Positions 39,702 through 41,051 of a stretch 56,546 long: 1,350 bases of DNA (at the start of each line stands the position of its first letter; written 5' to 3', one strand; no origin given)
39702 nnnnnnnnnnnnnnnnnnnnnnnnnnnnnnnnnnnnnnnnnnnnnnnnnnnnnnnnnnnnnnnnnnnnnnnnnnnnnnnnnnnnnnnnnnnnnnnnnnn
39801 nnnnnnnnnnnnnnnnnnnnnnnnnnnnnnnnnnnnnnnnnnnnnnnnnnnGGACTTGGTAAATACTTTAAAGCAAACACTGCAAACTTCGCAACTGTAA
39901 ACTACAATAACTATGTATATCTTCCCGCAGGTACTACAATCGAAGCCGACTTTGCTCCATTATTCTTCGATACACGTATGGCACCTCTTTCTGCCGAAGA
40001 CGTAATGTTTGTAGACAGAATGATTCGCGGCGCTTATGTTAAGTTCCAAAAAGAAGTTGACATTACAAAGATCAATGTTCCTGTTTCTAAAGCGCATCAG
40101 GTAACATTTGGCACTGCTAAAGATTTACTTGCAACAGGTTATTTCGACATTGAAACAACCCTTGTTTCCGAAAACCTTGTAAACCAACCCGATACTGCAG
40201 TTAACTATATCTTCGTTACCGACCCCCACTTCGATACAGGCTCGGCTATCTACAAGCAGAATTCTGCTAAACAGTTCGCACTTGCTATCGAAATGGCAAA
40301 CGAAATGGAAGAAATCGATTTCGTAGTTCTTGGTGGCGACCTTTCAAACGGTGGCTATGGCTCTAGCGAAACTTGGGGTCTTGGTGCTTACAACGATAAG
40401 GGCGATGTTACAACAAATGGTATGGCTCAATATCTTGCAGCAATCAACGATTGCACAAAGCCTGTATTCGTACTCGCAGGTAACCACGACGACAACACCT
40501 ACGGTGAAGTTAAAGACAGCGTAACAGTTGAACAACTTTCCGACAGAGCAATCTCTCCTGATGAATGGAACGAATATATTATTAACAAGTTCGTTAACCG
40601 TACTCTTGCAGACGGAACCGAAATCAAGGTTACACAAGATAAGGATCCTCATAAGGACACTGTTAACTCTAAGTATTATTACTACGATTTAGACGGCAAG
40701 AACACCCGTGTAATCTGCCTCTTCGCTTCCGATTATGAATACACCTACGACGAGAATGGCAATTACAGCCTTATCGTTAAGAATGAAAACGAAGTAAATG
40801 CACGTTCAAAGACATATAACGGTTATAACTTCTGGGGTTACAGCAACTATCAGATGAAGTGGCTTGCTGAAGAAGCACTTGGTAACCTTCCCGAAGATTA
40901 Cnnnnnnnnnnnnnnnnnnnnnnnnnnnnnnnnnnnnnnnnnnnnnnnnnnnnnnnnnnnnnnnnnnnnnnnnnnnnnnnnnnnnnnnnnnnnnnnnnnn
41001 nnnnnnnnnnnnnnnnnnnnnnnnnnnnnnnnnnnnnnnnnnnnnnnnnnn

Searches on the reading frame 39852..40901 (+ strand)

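Call 70: search_protein_families(library=pfam, proteins=[window:39852-40901:+], max_evalue=1)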
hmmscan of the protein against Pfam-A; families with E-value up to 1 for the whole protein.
window:39852-40901:+ (350 aa): 1 family
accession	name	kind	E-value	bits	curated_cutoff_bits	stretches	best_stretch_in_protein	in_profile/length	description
PF00149.33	Metallophos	-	4.9e-08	34.1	21.5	1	120-252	4-102/191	Calcineurin-like phosphoesterase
